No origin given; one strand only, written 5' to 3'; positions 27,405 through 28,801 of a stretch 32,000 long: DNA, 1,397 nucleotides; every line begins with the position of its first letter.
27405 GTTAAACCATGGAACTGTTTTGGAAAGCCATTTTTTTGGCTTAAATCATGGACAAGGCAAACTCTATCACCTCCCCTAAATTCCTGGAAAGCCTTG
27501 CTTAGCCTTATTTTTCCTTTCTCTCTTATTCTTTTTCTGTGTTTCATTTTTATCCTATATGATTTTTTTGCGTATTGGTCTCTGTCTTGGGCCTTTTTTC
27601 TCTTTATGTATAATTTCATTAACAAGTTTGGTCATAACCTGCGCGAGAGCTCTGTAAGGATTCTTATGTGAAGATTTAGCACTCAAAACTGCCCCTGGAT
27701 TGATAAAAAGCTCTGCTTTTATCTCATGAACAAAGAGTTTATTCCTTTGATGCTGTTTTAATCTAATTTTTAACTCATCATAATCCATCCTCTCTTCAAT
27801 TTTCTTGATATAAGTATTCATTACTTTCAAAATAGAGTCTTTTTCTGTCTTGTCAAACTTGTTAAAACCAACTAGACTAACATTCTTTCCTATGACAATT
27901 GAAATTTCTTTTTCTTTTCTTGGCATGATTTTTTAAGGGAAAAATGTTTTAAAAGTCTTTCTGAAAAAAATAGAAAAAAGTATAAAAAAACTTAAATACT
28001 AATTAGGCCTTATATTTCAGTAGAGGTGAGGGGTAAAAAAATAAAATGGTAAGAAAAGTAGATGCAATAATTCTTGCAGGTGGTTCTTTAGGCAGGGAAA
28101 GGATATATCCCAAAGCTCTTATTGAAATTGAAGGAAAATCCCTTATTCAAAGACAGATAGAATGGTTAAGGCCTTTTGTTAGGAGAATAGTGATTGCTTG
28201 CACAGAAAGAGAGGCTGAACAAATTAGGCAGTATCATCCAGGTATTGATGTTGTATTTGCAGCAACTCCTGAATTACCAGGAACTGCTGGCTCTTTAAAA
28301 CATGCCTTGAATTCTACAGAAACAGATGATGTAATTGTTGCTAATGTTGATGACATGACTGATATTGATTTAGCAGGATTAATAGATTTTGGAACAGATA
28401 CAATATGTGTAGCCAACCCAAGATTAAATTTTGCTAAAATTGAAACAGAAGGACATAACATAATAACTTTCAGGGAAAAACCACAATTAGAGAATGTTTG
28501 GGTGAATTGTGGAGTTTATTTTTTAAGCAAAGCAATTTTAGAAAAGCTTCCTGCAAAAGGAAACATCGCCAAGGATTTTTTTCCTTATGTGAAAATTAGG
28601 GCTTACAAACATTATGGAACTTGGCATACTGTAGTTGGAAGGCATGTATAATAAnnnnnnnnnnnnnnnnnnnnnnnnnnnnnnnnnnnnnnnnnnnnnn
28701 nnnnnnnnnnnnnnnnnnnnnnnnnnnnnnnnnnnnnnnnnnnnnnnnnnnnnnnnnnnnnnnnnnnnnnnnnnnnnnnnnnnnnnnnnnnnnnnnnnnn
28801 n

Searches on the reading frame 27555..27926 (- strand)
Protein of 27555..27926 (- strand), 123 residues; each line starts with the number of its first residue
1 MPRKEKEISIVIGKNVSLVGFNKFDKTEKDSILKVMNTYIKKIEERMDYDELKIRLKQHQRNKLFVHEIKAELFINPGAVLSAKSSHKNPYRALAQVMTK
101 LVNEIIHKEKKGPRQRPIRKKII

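Call 3: search_protein_families(library=pfam, proteins=[window:27555-27926:-], max_evalue=1)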
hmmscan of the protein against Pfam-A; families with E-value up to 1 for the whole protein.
window:27555-27926:- (123 aa): 1 family
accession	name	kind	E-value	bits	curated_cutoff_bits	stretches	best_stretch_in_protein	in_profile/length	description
PF02482.25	Ribosomal_S30AE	-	5.8e-05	24.2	23.7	1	30-109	12-84/88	Sigma 54 modulation protein / S30EA ribosomal protein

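Call 55: search_protein_families(library=ncbifam, proteins=[window:27555-27926:-], max_evalue=0.1)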
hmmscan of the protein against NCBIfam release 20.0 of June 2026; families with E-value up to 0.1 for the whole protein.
window:27555-27926:- (123 aa): 0 families

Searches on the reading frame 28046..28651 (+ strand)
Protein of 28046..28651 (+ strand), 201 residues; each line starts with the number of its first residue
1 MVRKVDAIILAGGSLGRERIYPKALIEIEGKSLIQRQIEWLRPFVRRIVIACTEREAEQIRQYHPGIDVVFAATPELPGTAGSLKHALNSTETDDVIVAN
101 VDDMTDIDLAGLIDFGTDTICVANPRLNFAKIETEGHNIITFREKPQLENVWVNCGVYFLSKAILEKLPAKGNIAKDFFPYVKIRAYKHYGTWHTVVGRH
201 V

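Call 3: search_protein_families(library=pfam, proteins=[window:28046-28651:+], max_evalue=1)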
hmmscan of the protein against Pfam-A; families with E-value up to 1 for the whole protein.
window:28046-28651:+ (201 aa): 4 families
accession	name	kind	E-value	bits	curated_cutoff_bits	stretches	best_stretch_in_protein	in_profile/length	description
PF12804.13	NTP_transf_3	-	3.4e-13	50.5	27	1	7-102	1-95/160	MobA-like NTP transferase domain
PF00483.29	NTP_transferase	-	5.8e-10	39.6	21.2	1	7-168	2-188/245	Nucleotidyl transferase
PF02348.25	CTP_transf_3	-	6e-05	23.4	22.6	1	18-101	11-95/217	Cytidylyltransferase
PF01128.25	IspD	-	0.031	14.5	27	1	7-66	3-65/221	2-C-methyl-D-erythritol 4-phosphate cytidylyltransferase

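Call 55: search_protein_families(library=ncbifam, proteins=[window:28046-28651:+], max_evalue=0.1)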
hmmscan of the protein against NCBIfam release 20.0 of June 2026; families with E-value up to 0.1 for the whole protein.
window:28046-28651:+ (201 aa): 32 families (the best 25 are shown)
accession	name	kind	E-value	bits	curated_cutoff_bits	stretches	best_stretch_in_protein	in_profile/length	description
NF049965.1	GlMnHpPGnyltfHddC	equivalog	5.3e-15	55.6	300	1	6-172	2-179/221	D-glycero-D-manno-heptose 1-phosphate guanosyltransferase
TIGR03992.1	Arch_glmU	subfamily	1.1e-12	47.5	292.1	1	7-168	3-176/393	bifunctional sugar-1-phosphate nucleotidylyltransferase/acetyltransferase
TIGR02623.1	G1P_cyt_trans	equivalog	4.1e-11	42.8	300.25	1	72-195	98-231/255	glucose-1-phosphate cytidylyltransferase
TIGR02665.1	molyb_mobA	equivalog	5.3e-11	42.9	151.85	1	6-102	2-97/186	molybdenum cofactor guanylyltransferase MobA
NF041173.1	Sug_nt_acttase_Thmprot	equivalog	1.3e-08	34.3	600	1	8-166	4-174/405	bifunctional sugar-1-phosphate nucleotidylyltransferase/acetyltransferase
NF001457.0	PRK00317.1-3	equivalog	3.1e-07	30.1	164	1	6-102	3-97/200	molybdenum cofactor guanylyltransferase MobA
NF011056.0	PRK14489.1-1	equivalog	4.7e-07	29.3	379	1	4-100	5-95/363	bifunctional molybdenum cofactor guanylyltransferase MobA/molybdopterin-guanine dinucleotide biosynthesis adaptor protein MobB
NF052502.1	man1P_GTase_Rv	exception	5e-07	28.9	440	1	5-182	1-198/352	mannose-1-phosphate guanylyltransferase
NF010939.0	PRK14359.1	equivalog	6.7e-07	28.2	592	1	5-168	3-178/430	bifunctional UDP-N-acetylglucosamine diphosphorylase/glucosamine-1-phosphate N-acetyltransferase GlmU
NF041135.1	IPPtranDIPPsyn_Thcocales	equivalog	4.2e-05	22.7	580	1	6-64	2-61/419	bifunctional L-myo-inositol-1-phosphate cytidylyltransferase/CDP-L-myo-inositol myo-inositolphosphotransferase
TIGR03310.1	matur_MocA_YgfJ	equivalog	0.00015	21.8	186.45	1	6-102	1-99/188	molybdenum cofactor cytidylyltransferase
NF041313.1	UDPGP_AglF_Halo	equivalog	0.0002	20.9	400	1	6-115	2-118/234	UTP--glucose-1-phosphate uridylyltransferase AglF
TIGR01173.1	glmU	equivalog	0.00023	20.1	366.85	1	6-102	2-101/452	bifunctional UDP-N-acetylglucosamine diphosphorylase/glucosamine-1-phosphate N-acetyltransferase GlmU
TIGR00453.1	ispD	equivalog_domain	0.00058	19.4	181.3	1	7-65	2-63/219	2-C-methyl-D-erythritol 4-phosphate cytidylyltransferase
NF045761.1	NAMPUrTaseMurU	equivalog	0.00059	19.7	250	1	7-113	3-118/226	N-acetylmuramate alpha-1-phosphate uridylyltransferase MurU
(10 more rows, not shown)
